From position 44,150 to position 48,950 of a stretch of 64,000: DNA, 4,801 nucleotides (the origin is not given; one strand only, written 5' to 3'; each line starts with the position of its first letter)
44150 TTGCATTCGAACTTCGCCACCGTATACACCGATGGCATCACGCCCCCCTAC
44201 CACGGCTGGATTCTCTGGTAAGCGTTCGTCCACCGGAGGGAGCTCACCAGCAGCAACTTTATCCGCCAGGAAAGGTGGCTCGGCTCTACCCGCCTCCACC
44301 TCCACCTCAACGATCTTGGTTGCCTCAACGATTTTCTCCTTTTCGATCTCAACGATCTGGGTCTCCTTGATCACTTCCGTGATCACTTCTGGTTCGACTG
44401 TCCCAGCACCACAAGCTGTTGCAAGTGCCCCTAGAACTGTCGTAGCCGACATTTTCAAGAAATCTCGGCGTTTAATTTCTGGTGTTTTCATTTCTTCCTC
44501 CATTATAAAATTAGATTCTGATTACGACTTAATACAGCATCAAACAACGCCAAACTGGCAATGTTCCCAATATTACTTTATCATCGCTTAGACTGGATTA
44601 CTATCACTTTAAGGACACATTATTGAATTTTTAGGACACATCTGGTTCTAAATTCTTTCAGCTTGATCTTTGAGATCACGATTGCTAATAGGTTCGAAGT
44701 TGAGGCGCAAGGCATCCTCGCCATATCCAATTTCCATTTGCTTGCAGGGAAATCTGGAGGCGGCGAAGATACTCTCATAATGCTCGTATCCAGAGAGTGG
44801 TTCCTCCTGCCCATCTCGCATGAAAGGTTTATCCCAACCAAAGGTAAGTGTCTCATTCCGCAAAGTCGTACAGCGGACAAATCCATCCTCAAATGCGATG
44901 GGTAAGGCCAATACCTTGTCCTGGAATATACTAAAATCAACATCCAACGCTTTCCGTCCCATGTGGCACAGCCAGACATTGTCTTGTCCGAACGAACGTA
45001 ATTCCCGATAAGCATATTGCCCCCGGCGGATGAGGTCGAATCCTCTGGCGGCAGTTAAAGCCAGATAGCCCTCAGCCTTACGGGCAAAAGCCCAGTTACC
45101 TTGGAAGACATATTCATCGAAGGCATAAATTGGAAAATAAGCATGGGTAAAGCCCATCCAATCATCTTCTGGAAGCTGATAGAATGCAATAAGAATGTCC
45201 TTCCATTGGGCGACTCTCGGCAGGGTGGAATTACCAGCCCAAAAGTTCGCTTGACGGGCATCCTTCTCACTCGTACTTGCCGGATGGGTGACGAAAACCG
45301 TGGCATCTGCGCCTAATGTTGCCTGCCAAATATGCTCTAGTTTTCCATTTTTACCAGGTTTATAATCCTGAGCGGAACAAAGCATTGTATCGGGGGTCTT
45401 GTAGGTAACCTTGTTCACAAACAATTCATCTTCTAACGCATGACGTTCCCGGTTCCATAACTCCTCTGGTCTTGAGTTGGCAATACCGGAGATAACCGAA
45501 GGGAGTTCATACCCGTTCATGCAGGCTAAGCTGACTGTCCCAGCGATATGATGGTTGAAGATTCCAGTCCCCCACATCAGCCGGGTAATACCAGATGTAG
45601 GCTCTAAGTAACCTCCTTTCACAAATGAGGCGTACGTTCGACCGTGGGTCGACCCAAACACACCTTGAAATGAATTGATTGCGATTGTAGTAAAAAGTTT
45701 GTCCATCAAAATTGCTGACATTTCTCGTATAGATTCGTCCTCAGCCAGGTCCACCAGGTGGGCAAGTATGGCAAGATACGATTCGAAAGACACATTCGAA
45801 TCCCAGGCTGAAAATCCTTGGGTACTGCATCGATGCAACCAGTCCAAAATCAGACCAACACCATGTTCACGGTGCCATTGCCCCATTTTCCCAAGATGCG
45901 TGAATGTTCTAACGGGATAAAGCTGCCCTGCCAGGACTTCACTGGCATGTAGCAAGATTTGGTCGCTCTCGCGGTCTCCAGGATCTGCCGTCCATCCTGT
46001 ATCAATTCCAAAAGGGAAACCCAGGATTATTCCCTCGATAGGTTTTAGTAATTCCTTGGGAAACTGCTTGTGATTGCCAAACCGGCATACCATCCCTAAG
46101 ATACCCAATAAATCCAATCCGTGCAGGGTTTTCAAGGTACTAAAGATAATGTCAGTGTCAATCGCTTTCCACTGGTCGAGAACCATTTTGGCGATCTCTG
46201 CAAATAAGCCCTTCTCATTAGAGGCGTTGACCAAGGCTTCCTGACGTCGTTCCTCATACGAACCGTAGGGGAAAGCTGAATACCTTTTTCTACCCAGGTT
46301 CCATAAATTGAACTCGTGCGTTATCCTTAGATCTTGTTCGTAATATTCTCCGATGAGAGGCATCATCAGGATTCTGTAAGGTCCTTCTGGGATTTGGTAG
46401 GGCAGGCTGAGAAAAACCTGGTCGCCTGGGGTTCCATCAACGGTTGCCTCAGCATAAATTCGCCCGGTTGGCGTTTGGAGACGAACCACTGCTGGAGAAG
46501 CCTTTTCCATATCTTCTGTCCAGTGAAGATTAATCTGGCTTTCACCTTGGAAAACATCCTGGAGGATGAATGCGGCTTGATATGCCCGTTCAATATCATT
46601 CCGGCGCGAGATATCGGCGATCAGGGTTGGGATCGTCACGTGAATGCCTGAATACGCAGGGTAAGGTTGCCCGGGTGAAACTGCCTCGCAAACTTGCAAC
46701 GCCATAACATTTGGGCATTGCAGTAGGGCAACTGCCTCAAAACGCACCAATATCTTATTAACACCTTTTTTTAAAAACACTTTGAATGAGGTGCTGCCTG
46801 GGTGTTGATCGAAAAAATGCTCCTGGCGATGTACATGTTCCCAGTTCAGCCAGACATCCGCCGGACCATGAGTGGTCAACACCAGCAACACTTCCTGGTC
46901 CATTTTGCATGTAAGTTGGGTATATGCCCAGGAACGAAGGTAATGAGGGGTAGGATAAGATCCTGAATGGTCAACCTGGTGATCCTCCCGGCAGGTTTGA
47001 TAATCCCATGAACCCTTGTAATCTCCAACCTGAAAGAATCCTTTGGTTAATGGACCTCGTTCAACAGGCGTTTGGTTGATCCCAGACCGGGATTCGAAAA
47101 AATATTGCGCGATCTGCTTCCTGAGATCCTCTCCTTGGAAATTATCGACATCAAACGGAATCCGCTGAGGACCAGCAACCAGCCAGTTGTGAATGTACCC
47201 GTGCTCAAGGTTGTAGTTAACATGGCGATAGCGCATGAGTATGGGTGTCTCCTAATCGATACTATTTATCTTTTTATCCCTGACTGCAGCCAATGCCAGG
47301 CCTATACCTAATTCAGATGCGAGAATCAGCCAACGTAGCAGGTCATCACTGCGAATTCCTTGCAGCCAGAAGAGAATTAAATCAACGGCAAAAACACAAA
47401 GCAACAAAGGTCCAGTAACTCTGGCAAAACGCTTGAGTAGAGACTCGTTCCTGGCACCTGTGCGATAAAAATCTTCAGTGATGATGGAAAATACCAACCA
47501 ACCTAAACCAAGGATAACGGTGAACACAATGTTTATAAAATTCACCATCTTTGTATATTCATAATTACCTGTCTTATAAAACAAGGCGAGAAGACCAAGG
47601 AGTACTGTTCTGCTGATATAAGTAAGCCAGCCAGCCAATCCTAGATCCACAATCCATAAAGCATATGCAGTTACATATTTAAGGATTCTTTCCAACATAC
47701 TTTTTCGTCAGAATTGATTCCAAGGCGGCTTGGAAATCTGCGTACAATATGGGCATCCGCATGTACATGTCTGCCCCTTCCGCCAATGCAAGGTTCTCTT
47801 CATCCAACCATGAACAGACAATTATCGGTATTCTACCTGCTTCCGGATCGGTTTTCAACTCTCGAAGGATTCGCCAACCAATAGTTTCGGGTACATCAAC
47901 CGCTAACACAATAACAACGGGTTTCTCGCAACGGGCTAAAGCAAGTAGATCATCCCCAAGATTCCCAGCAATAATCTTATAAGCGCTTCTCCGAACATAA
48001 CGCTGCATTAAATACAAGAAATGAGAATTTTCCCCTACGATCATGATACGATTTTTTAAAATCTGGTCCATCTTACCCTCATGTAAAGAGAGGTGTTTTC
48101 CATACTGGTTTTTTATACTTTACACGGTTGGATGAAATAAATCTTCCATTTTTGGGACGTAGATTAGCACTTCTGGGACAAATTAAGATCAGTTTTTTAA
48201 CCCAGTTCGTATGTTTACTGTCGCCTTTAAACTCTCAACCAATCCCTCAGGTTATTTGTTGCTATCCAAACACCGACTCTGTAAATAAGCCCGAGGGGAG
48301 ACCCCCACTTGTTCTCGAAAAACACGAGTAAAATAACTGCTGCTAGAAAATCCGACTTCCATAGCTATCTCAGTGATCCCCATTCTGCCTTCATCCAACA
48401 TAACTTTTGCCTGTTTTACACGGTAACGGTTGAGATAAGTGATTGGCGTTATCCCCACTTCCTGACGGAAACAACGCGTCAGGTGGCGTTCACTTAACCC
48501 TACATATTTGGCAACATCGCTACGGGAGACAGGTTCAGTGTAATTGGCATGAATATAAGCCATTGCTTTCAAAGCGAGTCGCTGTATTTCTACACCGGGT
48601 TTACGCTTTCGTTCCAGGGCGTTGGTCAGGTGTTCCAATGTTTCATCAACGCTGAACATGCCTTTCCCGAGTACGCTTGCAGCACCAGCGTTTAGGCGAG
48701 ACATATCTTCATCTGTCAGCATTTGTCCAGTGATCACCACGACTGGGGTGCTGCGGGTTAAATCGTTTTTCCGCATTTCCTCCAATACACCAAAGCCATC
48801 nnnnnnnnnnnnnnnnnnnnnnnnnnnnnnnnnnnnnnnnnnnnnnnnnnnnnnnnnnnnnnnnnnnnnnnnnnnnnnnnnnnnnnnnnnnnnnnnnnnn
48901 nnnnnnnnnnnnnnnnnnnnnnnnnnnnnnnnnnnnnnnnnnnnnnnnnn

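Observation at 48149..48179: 21-bp-phased direct repeats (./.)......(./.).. upstream of the orphan receiver gene: candidate binding site of the AraC output domain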

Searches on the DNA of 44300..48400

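Call 52: search_rna_families(source=window, start=44300, end=48400, threshold=evalue, max_evalue=1)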
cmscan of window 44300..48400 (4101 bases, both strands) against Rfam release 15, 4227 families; matches with E-value up to 1: 1.
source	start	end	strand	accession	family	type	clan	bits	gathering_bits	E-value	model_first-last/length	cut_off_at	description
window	46509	46586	+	RF04333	Plastid-ycf3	Intron;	-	18.7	55.2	0.49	1-47/47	no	Plastid-ycf3 group II-D1 intron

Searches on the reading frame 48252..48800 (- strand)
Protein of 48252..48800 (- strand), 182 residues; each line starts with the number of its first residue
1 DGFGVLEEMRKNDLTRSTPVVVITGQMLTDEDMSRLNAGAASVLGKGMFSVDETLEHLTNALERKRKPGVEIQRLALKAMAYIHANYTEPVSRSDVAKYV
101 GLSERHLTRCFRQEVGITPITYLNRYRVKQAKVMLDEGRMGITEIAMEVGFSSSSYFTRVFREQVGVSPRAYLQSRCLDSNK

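Call 46: search_solved_structures(query=window:48252-48800:-, max_evalue=0.001, show_alignments=2)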
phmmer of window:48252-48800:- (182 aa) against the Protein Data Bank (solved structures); distinct sequences matched with E-value up to 0.001: 27.
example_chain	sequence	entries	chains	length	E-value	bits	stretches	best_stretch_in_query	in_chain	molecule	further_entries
3oio_A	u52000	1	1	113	4.1e-16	62.5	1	77-173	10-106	Transcriptional regulator (AraC-type DNA-binding domain-containing proteins)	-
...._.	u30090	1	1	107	3.7e-13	52.9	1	93-172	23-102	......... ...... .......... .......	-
6swi_A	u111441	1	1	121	5.8e-13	52.3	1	76-178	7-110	Two-component response regulator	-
12aw_A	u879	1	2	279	4e-12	49.6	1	90-174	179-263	HYBRID TWO-COMPONENT SYSTEM PROTEIN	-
3mn2_A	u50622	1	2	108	1.2e-10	44.7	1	80-174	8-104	probable AraC family transcriptional regulator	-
3oou_A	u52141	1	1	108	1.5e-09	41.2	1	78-173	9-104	Lin2118 protein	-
7w5w_J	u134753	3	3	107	2.7e-08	37.1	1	73-172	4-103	Regulatory protein SoxS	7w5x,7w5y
7bef_G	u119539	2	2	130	1.6e-07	34.6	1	80-174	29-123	Transcriptional activator RamA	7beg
4fe4_A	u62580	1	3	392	1.7e-07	34.5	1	75-173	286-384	Xylose operon regulatory protein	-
4fe7_A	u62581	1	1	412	1.9e-07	34.4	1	75-173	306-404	Xylose operon regulatory protein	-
3w6v_A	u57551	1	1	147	2.1e-07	34.2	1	95-173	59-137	AdpA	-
7vwy_G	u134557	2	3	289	2.3e-07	34.1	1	81-175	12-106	Right origin-binding protein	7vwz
1d5y_A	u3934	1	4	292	2.5e-07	34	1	81-175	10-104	ROB TRANSCRIPTION FACTOR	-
1xs9_A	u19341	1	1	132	5.6e-07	32.8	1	80-175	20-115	Multiple antibiotic resistance protein marA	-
1bl0_A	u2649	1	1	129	5.7e-07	32.8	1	80-175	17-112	PROTEIN (MULTIPLE ANTIBIOTIC RESISTANCE PROTEIN)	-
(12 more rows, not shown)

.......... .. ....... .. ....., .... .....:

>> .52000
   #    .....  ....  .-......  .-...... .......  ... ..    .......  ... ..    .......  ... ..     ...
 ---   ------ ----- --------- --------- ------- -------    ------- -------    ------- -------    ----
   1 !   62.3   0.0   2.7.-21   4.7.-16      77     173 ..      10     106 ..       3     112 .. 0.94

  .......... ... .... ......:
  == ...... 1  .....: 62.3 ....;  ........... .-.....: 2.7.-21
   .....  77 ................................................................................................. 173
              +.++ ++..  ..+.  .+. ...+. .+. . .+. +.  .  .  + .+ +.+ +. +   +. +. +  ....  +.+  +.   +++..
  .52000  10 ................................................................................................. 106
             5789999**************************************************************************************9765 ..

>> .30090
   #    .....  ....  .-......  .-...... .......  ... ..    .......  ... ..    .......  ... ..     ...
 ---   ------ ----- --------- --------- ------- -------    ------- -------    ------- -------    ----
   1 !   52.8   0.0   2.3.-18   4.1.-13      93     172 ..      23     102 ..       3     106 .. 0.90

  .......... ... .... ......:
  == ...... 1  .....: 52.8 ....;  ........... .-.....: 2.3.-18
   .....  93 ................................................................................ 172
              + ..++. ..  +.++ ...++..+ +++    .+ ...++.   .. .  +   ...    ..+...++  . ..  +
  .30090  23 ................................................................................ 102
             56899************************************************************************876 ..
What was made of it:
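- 48252..51914 (-): Hybrid regulator: LacI-like sugar-binding domain (residues ~36-303), unassigned middle region, HisKA/HATPase (604-834), REC1 (~855-965), REC2 (982-1086) and AraC two-HTH domain (~1111-1212; nt ~48255-48584). The likely true start is the ATG at 51884, giving 1210 aa. The DBD matches the AraC DBD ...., 3oio, 6swi and an HTCS entry (call 46).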
